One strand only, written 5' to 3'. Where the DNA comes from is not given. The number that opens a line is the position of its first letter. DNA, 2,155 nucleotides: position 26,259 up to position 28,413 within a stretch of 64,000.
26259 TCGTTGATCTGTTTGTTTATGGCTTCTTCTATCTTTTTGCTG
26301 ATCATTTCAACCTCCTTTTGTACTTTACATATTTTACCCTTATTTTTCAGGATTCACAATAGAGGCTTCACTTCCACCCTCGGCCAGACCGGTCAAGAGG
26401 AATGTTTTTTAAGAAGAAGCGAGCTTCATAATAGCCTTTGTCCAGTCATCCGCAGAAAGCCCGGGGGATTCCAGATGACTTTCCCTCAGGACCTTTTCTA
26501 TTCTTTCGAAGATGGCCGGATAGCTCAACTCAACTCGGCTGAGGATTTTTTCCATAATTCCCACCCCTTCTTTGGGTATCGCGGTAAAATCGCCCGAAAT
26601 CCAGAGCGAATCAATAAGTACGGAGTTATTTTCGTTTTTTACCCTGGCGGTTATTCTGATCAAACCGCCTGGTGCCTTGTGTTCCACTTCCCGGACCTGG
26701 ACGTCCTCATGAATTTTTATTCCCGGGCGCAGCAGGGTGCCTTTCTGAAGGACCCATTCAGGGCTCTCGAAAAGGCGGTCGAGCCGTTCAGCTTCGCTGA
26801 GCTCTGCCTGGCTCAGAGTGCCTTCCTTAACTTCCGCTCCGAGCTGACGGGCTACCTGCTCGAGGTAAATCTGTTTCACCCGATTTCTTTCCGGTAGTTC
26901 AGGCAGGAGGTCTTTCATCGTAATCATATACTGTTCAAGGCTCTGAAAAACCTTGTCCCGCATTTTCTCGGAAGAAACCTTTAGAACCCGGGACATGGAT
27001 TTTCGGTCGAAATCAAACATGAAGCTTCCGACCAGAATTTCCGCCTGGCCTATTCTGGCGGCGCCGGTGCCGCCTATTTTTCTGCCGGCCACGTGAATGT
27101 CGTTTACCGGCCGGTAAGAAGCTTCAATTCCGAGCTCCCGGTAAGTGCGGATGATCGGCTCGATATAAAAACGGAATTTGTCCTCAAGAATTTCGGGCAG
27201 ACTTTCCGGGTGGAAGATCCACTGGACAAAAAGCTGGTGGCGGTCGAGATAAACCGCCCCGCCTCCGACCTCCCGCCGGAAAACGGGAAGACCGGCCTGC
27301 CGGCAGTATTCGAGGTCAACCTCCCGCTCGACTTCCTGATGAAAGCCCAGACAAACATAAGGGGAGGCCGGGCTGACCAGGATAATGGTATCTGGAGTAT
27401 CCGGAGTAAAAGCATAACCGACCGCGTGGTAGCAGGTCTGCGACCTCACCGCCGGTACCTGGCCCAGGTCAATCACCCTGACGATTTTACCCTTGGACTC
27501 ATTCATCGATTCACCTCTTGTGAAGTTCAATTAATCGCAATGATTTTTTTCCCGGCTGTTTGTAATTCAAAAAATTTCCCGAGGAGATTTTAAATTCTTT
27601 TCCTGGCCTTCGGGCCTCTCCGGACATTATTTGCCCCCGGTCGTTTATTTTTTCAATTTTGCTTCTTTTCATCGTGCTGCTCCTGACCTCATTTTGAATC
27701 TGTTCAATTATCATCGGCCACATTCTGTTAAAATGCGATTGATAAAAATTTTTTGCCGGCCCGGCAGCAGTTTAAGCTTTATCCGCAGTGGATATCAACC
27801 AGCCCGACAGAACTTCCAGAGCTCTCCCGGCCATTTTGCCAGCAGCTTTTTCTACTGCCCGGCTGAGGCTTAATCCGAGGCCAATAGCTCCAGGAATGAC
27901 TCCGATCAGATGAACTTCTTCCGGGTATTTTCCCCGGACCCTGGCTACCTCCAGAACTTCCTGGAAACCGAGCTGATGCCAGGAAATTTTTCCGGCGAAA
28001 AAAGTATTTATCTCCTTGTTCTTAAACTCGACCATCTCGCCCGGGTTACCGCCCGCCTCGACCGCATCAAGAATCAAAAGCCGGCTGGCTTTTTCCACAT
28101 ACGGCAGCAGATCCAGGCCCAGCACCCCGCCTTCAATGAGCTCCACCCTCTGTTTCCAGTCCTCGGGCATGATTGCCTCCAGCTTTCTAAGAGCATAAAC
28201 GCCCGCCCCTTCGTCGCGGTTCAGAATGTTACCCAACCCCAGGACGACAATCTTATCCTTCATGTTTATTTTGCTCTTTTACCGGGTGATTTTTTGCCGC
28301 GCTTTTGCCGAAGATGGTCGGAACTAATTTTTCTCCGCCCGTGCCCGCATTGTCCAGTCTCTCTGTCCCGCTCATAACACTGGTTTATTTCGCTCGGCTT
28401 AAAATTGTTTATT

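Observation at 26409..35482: Isp-type [NiFe] hydrogenase joined to a TusA / DsrE / lipoyl-carrier module and a lipoate ligase, with no sHdr or Dsr catalytic genes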

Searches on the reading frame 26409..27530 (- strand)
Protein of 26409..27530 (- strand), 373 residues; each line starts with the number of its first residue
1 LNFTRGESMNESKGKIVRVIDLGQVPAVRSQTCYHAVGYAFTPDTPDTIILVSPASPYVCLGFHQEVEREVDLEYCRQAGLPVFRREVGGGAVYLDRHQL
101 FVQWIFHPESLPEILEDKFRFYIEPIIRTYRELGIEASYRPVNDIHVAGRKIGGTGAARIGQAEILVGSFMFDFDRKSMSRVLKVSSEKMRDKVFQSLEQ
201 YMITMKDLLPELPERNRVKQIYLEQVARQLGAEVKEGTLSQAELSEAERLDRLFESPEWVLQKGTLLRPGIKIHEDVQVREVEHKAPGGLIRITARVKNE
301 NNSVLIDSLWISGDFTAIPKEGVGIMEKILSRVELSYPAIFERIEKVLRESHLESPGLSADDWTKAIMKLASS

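Call 4: search_protein_families(library=ncbifam, proteins=[window:26409-27530:-], max_evalue=0.01)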
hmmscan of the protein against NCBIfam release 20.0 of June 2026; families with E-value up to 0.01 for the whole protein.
window:26409-27530:- (373 aa): 6 families
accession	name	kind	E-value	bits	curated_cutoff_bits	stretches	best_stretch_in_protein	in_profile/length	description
TIGR00545.2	lipoyltrans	equivalog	9.2e-37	126.7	280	1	46-350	28-312/328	lipoate--protein ligase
NF053790.1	LplA_LipA_fuse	exception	1.1e-30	106.7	800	1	30-347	14-306/606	bifunctional lipoate--protein ligase/lipoyl synthase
NF053751.1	LplAB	exception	1.6e-27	96.4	550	1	55-260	139-344/348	lipoate-protein ligase LplAB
NF053750.1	LplA_large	exception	8.4e-26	90.8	480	1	46-262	30-247/248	lipoate-protein ligase large subunit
NF053749.1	LplB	equivalog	5.4e-06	26.5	65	1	283-369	2-84/86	lipoate-protein ligase small subunit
NF006206.0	PRK08330.1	equivalog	0.00032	20.1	311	0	104-163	66-126/243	biotin--protein ligase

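Call 7: search_protein_families(library=pfam, proteins=[window:26409-27530:-], max_evalue=0.001)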
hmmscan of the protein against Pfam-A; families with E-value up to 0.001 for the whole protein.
window:26409-27530:- (373 aa): 1 family
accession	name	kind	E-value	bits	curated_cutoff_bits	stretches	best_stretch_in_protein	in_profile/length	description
PF21948.1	LplA-B_cat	-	7.7e-38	130.9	27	1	44-225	20-198/200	Lipoyl protein ligase A/B catalytic domain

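Call 66: search_solved_structures(query=window:26409-27506:-, max_evalue=0.001)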
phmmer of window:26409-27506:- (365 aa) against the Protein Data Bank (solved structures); distinct sequences matched with E-value up to 0.001: 8.
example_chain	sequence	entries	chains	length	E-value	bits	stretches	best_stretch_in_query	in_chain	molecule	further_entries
1vqz_A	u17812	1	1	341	1.5e-22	83.7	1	38-264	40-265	lipoate-protein ligase, putative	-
6jom_A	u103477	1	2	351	3.8e-19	72.6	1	39-218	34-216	Lipoate--protein ligase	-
2ars_A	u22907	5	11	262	3.5e-17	66.1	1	50-253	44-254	Lipoate-protein ligase A | PUTATIVE LIPOATE PROTEIN LIGASE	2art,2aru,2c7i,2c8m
3r07_A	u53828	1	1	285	4.6e-17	65.7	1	50-253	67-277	Lipoate-protein ligase A subunit 1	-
5ij6_A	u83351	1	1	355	1.6e-15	60.6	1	40-333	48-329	Lipoate--protein ligase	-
8cri_A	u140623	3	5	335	1.2e-13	54.5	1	40-235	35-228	lipoate--protein ligase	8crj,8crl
5iby_A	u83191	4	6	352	2.3e-13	53.6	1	39-218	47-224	Lipoate--protein ligase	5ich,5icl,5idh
2e5a_A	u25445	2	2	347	0.00097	21.9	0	45-155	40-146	Lipoyltransferase 1 | Lipoyltransferase 1, mitochondrial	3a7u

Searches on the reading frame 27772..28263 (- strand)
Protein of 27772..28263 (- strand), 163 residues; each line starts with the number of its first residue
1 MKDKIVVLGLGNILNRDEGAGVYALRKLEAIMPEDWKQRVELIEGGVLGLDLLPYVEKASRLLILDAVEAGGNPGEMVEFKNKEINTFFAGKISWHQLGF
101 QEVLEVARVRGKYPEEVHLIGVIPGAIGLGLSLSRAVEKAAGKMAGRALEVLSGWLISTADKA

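Call 3: search_protein_families(library=pfam, proteins=[window:27772-28263:-], max_evalue=0.01)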
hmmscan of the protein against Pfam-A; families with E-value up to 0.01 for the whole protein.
window:27772-28263:- (163 aa): 1 family
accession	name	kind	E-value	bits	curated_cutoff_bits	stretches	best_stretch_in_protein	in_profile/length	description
PF01750.23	HycI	-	1.5e-25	90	23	1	35-149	12-128/130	Hydrogenase maturation protease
